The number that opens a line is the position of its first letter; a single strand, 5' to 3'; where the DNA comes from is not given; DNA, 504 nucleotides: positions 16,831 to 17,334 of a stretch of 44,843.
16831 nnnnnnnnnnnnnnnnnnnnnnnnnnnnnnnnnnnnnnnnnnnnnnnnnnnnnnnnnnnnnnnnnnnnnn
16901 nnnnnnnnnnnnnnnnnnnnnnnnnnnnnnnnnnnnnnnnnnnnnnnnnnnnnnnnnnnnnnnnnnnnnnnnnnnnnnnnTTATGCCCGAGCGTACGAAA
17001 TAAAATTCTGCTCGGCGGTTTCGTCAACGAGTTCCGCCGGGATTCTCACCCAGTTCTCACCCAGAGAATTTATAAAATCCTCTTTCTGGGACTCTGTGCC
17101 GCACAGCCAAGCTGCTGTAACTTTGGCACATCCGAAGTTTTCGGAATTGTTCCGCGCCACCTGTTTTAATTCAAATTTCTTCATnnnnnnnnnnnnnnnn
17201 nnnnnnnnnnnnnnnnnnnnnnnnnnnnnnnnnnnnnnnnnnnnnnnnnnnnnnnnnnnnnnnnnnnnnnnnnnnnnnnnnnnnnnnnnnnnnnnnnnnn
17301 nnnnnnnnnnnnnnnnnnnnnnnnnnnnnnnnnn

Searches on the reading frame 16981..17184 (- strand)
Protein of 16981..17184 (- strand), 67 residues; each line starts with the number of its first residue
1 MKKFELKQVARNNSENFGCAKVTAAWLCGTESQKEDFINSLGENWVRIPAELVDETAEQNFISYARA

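Call 8: search_protein_families(library=padloc, proteins=[window:16981-17184:-], max_evalue=1)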
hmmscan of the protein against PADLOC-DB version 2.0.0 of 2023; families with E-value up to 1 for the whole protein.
window:16981-17184:- (67 aa): 0 families

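Call 9: search_protein_families(library=pfam, proteins=[window:16981-17184:-], max_evalue=1)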
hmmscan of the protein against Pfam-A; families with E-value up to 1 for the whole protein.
window:16981-17184:- (67 aa): 1 family
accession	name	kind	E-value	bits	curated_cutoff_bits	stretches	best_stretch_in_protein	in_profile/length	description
PF06256.17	Nucleo_LEF-12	-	0.21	11.9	27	1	6-32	27-53/164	Nucleopolyhedrovirus LEF-12 protein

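Call 10: search_protein_families(library=phrogs, proteins=[window:16981-17184:-], max_evalue=0.1)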
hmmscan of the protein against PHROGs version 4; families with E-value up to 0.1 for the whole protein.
window:16981-17184:- (67 aa): 1 family
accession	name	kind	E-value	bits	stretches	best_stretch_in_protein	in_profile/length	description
phrog_6023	-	unknown function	0.039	14.7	1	20-55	38-73/125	-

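Call 21: find_homologous_proteins(query=window:16981-17184:-, max_evalue=0.01)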
Query window:16981-17184:- (67 aa): 22 proteins with E <= 0.01 among 22 candidates.
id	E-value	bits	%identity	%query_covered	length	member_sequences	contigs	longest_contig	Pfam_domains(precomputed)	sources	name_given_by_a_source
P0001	9.2e-37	141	97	100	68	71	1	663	-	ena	-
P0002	2.2e-36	139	97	100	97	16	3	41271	-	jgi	jgi:hypothetical protein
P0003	3.2e-35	136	96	100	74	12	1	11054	-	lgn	-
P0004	3.6e-35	136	94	99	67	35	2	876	-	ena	-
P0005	2.6e-34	133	91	100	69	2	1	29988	-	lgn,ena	-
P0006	7.6e-34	131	91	100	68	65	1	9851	-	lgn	-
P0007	1.2e-33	131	94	99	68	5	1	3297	-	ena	-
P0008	1.3e-33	131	91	100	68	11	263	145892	-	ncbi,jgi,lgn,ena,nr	jgi:hypothetical protein|nr:MAG TPA: hypothetical protein [Caudoviricetes sp.] DAQ26526.1 MAG TPA: h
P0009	2.0e-33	130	91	100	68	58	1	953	-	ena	-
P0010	4.6e-33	129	90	100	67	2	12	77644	-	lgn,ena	-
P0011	1.4e-32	128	90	100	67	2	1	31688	-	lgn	-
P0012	1.5e-32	127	90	100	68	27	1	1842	-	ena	-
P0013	1.9e-32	127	88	100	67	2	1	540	-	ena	-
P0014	5.1e-32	126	91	99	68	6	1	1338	-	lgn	-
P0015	1.2e-31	125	88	100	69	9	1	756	-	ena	-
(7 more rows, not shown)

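Call 23: find_encoding_contigs(protein=P0008, flank=4000, max_places=10)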
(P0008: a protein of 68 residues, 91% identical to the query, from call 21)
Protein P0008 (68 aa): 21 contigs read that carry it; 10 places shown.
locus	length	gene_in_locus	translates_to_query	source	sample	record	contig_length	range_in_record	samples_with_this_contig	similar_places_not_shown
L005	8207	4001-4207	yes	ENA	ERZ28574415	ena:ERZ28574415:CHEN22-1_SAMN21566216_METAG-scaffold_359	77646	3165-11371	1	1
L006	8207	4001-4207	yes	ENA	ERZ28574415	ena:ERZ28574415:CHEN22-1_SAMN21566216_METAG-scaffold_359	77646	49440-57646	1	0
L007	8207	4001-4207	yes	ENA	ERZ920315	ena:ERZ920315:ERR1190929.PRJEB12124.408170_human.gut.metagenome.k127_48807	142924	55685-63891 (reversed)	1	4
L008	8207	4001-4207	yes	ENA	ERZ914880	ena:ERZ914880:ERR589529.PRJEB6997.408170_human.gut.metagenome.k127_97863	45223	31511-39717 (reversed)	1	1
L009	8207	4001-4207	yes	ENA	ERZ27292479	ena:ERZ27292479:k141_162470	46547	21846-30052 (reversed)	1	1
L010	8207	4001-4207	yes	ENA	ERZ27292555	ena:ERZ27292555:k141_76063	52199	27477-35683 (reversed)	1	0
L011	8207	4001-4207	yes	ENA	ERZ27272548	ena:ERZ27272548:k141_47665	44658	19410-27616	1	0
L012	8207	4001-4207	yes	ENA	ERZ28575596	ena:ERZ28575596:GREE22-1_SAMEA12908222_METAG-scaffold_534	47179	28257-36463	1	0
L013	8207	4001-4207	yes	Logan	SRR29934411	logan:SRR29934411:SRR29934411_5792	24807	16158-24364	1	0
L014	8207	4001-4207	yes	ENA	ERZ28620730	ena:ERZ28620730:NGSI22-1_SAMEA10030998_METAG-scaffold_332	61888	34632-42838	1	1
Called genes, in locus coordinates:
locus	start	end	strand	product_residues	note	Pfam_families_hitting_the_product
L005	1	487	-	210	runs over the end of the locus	PF06810:Phage_scaffold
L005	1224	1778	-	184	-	-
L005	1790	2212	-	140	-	-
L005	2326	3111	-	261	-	-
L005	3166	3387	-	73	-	-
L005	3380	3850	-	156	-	-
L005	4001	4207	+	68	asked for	-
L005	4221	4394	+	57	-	PF12844:HTH_19 (weak), PF01381:HTH_3 (weak)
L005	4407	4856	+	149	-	-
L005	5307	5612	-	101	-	-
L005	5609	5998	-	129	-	-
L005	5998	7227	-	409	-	PF06152:Phage_min_cap2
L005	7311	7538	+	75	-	-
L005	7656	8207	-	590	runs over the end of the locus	PF12708:Pect-lyase_RHGA_epim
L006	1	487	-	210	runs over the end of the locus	PF06810:Phage_scaffold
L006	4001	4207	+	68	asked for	-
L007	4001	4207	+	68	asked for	-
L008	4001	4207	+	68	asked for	-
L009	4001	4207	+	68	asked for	-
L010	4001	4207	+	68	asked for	-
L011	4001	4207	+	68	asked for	-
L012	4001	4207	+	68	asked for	-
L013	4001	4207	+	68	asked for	-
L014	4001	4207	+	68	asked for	-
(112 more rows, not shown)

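Call 41: predict_structure(protein=window:16981-17184:-)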
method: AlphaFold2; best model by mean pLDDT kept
length: 67 residues; sequences in the alignment: 1
mean_pLDDT: 52.8   pTM: 0.32
mean pLDDT of the five models: 52.8, 46.3, 43.5, 42.2, 41.5
residues with pLDDT >= 90: 0; 70-90: 0; 50-70: 43; < 50: 24
segments of 3 or more residues with pLDDT < 50: 1-8, 10-14, 62-67
pLDDT, mean of each block of 10 residues (from residue 1): 44 53 53 59 59 53 46
secondary structure, 60 per line:
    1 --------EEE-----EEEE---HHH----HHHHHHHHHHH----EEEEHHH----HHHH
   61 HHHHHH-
elements in order: E9-11 E17-20 H31-41 E46-49 H57-66

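Call 47: search_protein_representatives(protein=window:16981-17184:-)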
Query: 67 residues. Proteins with E-value up to 0.001 (for the whole library): 14; up to 1e-10: 5; up to 1e-30: 1. The best 14 are listed.
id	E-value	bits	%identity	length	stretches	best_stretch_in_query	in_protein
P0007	3.8e-34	130.8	94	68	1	1-66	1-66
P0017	1.3e-26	107.1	88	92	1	1-57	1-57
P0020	2.6e-20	87.2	93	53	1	1-44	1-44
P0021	1.2e-13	66.2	85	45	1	28-67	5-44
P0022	2.2e-12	62.3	73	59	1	24-67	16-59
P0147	1.5e-09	53.4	52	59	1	1-54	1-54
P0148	1.5e-08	50.3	44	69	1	2-66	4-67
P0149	1.3e-07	47.3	45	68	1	1-66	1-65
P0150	1.6e-07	47.0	45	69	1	1-66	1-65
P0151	4.8e-07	45.5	49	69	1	4-66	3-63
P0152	2.7e-06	43.1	32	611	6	15-49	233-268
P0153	4.2e-06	42.6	25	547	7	13-59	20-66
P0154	1.3e-04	37.8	42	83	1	4-66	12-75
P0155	1.6e-04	37.5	39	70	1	5-66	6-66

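Call 52: search_protein_families(library=ncbifam, proteins=[window:16981-17184:-], max_evalue=1)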
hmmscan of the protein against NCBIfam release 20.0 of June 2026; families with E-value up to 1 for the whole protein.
window:16981-17184:- (67 aa): 1 family
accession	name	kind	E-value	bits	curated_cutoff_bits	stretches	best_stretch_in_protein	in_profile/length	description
NF005083.0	PRK06518.1-3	subfamily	0.098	12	283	1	4-34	75-105/193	hypothetical protein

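Call 65: predict_structure(alignment_id=A3)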
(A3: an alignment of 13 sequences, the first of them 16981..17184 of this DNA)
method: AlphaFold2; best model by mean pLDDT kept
length: 67 residues; sequences in the alignment: 13
mean_pLDDT: 95.3   pTM: 0.80
mean pLDDT of the five models: 95.3, 94.0, 93.5, 93.1, 92.6
residues with pLDDT >= 90: 64; 70-90: 2; 50-70: 1; < 50: 0
segments of 3 or more residues with pLDDT < 50: none
pLDDT, mean of each block of 10 residues (from residue 1): 93 92 96 96 97 96 97
secondary structure, 60 per line:
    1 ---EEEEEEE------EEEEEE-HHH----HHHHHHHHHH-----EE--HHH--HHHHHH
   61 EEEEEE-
elements in order: E4-10 E17-22 H31-40 H55-60 E61-66

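Call 70: fold_search(model_id=the predicted structure, library=pdb)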
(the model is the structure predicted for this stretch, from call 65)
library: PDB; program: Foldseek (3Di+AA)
matches with E <= 10: 180; with E <= 0.001: 0
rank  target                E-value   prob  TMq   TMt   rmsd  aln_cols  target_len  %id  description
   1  7w7h_A                5.4e-01  0.10  0.22  0.05  10.0        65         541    9  S Suis FakA-FakB2 complex structure (released 2022-09-21)
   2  7w7h_B                7.4e-01  0.12  0.24  0.05   8.7        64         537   11  S Suis FakA-FakB2 complex structure (released 2022-09-21)
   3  3j7y_1                1.3e+00  0.20  0.32  0.39   6.2        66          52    8  Structure of the large ribosomal subunit from human mitochondria (released 2014-10-15)
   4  3eip_A                1.5e+00  0.41  0.56  0.47   5.3        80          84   12  CRYSTAL STRUCTURE OF COLICIN E3 IMMUNITY PROTEIN: AN INHIBITOR TO A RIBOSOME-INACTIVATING RNASE (released 1999-11-10)
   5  5mpc_8                1.5e+00  0.08  0.29  0.08   8.0        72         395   14  26S proteasome in presence of BeFx (s4) (released 2017-03-08)
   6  8rwg_6                1.6e+00  0.15  0.31  0.39   6.5        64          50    9  PAO1 wild-type ribosome, R, reference map (released 2025-02-12)
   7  6xa9_E                1.6e+00  0.14  0.36  0.11   6.5        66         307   18  SARS CoV-2 PLpro in complex with ISG15 C-terminal domain propargylamide (released 2020-06-17)
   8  9h91_1                1.6e+00  0.13  0.30  0.36   6.2        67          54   10  Cryo-EM structure of the Vibrio natrigens 50S ribosomal subunit in complex with the proline-rich antimicrobial peptide (released 2025-05-21)
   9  9or4_D                1.8e+00  0.08  0.30  0.10   7.0        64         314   22  Crystal structure of SARS-CoV2 PLpro in complex with a covalent inhibitor (released 2026-02-25)
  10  8cgk_0                2.0e+00  0.12  0.32  0.40   7.2        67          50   10  Lincomycin and Avilamycin bound to the 50S subunit (released 2023-07-19)
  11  8qoa_0                2.1e+00  0.09  0.25  0.32   7.4        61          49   10  Structure of SecM-stalled Escherichia coli 70S ribosome (released 2024-03-20)
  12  6v39_0                2.2e+00  0.10  0.30  0.38   8.5        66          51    8  Cryo-EM structure of the Acinetobacter baumannii Ribosome: 70S with P-site tRNA (released 2020-02-05)
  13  1si9_A                2.2e+00  0.04  0.26  0.19  11.7        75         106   15  Boiling stable protein isolated from Populus tremula (released 2004-09-21)
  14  8h77_F                2.4e+00  0.10  0.42  0.13   8.3       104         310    5  Hsp90-AhR-p23-XAP2 complex (released 2023-01-04)
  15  3gu0                  2.5e+00  0.14  0.43  0.10   6.4        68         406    7  Promiscuous Substrate Recognition in Folding and Assembly Activities of the Trigger Factor Chaperone (released 2009-12-22)
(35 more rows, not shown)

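Call 71: fold_search(model_id=the predicted structure, library=viral)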
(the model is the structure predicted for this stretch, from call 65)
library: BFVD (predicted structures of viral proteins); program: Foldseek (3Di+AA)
matches with E <= 10: 438; with E <= 0.001: 0
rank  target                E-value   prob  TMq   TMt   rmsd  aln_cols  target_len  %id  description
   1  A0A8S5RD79            1.7e-02  1.00  0.71  0.70   2.4        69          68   14  Uncharacterized protein [virus sp. ctmTa7]
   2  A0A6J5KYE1            1.1e-01  0.87  0.46  0.21   4.5        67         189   10  Uncharacterized protein [uncultured Caudovirales phage]
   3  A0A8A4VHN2            1.8e-01  0.57  0.41  0.42   7.7        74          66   15  (no name in the UniProt tables at hand)
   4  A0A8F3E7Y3            4.2e-01  0.69  0.52  0.45   4.0        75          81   19  (no name in the UniProt tables at hand)
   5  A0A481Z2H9            4.5e-01  0.20  0.36  0.25  10.7       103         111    7  Uncharacterized protein [Pithovirus LCPAC101]
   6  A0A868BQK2            4.8e-01  0.25  0.34  0.36   7.3        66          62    8  (no name in the UniProt tables at hand)
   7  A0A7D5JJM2            5.4e-01  0.13  0.27  0.27   7.0        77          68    9  (no name in the UniProt tables at hand)
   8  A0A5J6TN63            5.7e-01  0.30  0.44  0.34   7.3        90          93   12  (no name in the UniProt tables at hand)
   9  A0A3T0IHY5            5.7e-01  0.14  0.27  0.30   7.0        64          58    9  Uncharacterized protein [Bacillus phage pW4]
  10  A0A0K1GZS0            5.7e-01  0.12  0.26  0.07  13.1        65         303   17  Protein UL14 [Cynomolgus macaque cytomegalovirus strain Mauritius]
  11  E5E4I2                6.1e-01  0.28  0.36  0.41   6.7        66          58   12  Uncharacterized protein [Acinetobacter phage Acj61]
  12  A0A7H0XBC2            6.5e-01  0.30  0.39  0.32   9.9        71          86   10  Uncharacterized protein [Escherichia coli phage vB_EcoM_Shy]
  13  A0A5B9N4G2            6.5e-01  0.08  0.26  0.19  10.4        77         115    8  Uncharacterized protein [Aeromonas phage 2L372X]
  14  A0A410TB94            6.9e-01  0.60  0.55  0.52   3.7        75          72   11  Uncharacterized protein [Gordonia phage Rickmore]
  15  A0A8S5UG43            6.9e-01  0.47  0.43  0.41   9.8        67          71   10  Uncharacterized protein [Myoviridae sp. ctshb19]
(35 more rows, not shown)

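Call 89: find_encoding_contigs(protein=P0149, flank=3000, max_places=5)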
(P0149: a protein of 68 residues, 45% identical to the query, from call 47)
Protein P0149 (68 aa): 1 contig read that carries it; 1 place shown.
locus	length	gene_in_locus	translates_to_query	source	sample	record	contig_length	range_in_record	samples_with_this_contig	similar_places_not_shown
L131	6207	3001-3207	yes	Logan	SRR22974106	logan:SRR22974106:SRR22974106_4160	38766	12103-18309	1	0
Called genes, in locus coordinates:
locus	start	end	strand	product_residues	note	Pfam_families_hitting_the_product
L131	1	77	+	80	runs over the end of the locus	-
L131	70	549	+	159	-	-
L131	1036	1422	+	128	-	-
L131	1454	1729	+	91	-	-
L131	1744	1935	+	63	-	-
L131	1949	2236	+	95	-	-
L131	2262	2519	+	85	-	-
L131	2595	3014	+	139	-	-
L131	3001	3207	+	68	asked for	-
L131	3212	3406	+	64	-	-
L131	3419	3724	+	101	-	-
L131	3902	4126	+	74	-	-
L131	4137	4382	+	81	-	-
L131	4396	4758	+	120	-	-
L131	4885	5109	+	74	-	-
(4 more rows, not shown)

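Call 90: find_encoding_contigs(protein=P0148, flank=3000, max_places=5)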
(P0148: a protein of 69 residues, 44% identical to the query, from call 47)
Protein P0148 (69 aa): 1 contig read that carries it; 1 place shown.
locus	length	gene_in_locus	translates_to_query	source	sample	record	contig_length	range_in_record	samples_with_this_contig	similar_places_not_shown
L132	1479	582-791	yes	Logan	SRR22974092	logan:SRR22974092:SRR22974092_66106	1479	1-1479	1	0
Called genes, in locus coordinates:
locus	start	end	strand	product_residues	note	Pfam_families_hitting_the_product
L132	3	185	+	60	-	?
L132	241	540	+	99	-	-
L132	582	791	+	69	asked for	-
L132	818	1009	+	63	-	-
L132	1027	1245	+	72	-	-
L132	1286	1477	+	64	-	?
